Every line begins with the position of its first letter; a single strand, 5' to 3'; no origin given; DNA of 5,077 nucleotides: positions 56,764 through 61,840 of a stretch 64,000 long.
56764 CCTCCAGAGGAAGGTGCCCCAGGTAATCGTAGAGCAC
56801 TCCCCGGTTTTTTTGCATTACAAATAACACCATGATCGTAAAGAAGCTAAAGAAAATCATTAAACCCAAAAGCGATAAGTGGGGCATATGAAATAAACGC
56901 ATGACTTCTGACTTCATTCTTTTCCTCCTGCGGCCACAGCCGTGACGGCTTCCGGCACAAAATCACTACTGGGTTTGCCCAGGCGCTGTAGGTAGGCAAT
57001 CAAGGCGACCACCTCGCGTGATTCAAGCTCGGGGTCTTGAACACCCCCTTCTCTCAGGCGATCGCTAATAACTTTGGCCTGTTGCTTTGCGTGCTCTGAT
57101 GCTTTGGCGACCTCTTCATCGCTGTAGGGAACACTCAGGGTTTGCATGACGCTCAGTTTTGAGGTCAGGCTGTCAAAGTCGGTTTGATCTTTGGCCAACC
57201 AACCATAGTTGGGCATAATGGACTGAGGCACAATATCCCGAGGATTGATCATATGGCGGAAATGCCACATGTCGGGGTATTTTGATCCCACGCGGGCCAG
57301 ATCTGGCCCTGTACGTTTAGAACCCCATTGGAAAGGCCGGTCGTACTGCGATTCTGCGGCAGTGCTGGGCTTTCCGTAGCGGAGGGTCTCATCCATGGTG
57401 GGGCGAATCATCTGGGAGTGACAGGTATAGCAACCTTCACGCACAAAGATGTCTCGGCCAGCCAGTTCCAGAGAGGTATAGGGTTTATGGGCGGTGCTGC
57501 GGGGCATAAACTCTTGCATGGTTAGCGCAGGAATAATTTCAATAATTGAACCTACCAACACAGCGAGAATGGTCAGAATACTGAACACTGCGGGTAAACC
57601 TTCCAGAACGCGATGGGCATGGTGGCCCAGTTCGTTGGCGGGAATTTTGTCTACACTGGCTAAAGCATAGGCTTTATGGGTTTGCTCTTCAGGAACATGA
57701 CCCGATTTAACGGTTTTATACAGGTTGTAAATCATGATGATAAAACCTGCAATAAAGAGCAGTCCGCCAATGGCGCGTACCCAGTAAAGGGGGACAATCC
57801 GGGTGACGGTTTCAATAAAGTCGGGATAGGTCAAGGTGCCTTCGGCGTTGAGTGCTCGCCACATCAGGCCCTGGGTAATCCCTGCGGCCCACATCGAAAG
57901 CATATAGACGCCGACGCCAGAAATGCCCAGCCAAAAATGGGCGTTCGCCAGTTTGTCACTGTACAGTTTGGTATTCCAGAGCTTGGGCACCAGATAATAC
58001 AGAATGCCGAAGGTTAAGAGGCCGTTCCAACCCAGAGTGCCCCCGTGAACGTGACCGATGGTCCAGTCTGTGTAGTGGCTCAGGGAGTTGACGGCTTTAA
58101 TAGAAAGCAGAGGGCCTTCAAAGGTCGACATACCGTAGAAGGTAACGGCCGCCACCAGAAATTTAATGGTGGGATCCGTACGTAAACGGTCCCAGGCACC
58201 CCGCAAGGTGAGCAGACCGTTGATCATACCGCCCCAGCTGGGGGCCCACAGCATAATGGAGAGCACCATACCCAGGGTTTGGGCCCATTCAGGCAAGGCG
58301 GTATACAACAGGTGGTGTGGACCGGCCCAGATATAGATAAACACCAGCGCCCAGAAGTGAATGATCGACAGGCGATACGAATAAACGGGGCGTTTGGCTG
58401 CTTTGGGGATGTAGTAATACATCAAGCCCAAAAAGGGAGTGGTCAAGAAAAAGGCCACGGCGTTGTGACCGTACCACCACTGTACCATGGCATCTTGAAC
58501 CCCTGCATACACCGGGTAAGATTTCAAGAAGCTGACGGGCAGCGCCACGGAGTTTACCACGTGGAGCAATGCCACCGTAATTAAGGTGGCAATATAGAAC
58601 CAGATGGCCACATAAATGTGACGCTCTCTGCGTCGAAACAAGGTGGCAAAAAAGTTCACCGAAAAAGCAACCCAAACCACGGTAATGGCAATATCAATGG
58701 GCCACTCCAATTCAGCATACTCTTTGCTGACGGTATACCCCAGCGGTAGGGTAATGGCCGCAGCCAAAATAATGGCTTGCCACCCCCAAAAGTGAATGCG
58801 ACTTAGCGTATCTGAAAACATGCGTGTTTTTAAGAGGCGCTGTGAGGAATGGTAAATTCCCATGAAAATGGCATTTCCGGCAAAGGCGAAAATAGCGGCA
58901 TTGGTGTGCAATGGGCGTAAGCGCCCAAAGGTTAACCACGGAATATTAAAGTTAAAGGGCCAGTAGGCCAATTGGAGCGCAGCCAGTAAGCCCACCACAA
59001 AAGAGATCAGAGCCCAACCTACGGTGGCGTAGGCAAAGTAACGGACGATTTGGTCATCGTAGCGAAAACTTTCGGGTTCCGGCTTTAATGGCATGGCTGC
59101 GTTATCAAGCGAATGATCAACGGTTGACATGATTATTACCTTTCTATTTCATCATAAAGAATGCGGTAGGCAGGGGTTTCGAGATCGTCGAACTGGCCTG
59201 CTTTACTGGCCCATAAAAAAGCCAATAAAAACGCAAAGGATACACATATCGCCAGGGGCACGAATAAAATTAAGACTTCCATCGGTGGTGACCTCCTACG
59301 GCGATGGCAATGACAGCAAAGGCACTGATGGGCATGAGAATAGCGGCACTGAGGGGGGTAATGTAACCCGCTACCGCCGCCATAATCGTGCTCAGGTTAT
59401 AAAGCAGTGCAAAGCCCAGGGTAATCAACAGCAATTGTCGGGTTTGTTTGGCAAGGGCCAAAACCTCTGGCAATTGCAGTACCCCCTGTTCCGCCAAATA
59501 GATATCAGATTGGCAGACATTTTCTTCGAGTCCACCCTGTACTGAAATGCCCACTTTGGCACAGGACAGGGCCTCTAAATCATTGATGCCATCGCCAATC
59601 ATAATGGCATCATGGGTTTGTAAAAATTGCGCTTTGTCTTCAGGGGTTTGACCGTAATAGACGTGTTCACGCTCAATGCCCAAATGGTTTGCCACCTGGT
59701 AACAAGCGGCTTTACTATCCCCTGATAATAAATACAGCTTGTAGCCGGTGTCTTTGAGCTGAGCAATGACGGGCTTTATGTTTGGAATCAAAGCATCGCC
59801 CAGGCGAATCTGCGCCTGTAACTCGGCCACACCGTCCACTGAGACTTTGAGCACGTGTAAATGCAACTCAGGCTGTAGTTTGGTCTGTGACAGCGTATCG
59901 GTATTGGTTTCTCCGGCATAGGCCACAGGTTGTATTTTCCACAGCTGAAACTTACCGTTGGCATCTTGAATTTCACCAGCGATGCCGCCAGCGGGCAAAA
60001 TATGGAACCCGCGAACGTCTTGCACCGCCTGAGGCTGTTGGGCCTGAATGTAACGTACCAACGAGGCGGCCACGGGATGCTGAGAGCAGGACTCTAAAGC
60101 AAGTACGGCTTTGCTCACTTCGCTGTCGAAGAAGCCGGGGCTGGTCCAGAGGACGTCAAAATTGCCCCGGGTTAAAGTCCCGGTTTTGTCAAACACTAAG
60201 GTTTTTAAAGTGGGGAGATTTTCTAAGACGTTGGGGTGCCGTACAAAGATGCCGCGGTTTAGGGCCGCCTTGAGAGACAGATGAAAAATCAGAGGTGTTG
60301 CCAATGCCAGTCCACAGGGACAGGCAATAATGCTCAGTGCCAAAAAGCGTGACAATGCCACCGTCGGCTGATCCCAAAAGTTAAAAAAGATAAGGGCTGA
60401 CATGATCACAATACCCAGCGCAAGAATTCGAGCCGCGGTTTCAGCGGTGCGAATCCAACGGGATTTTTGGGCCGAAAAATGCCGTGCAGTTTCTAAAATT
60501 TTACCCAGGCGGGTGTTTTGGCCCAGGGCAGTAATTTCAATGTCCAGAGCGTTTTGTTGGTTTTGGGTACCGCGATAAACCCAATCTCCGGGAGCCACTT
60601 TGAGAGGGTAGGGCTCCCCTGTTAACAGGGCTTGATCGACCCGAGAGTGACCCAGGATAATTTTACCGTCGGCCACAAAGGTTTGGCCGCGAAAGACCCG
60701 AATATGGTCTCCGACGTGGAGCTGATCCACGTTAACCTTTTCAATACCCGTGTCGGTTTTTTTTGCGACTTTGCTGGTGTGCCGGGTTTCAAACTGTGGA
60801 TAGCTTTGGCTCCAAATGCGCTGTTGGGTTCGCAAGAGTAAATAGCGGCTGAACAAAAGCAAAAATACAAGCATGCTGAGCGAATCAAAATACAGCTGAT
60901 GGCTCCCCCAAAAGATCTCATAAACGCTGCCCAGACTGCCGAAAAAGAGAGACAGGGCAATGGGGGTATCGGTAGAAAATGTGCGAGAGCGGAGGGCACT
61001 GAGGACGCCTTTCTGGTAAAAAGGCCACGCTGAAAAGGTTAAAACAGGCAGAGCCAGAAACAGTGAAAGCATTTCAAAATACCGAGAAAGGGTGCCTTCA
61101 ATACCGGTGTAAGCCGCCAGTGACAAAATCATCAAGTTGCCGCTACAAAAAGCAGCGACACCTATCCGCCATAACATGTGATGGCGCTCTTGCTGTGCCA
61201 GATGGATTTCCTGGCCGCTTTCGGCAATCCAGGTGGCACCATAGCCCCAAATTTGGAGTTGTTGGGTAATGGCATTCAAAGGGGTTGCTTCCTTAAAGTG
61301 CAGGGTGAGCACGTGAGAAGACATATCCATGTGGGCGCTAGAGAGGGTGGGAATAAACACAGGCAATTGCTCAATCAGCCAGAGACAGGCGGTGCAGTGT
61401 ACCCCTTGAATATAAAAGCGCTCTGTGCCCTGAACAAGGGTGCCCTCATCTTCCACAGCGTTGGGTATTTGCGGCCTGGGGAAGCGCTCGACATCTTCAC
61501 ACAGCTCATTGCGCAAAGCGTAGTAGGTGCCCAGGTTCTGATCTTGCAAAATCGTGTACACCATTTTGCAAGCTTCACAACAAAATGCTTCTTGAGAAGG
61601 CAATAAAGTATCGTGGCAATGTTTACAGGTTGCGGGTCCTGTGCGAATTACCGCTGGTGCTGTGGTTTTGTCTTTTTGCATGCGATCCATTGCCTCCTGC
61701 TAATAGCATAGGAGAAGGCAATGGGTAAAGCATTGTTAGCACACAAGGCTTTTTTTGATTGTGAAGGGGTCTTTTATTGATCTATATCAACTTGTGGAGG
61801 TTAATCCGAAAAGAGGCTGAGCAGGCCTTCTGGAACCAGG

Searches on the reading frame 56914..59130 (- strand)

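Call 83: search_protein_families(library=pfam, proteins=[window:56914-59130:-], max_evalue=0.00001)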
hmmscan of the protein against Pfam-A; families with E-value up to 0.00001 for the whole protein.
window:56914-59130:- (738 aa): 2 families
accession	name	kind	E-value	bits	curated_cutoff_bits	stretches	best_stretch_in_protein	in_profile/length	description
PF00115.25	COX1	-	7.8e-119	397.8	34.8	1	28-458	2-436/436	Cytochrome C and Quinol oxidase polypeptide I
PF02433.20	FixO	-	8.9e-88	293.9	29.6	1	506-719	1-217/219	Cytochrome C oxidase, mono-heme subunit/FixO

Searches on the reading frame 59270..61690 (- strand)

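Call 83: search_protein_families(library=pfam, proteins=[window:59270-61690:-], max_evalue=0.00001)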
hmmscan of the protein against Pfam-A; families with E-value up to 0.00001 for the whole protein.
window:59270-61690:- (806 aa): 3 families
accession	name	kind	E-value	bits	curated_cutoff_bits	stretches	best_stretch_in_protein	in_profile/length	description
PF00122.25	E1-E2_ATPase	-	2e-37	128.9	28.1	1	306-477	5-179/181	E1-E2 ATPase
PF00702.32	Hydrolase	-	9.6e-20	72.2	26.4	1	496-711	2-190/191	haloacid dehalogenase-like hydrolase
PF12156.14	ATPase-cat_bd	-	6.3e-07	30.5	27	1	24-69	14-59/86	Putative metal-binding domain of cation transport ATPase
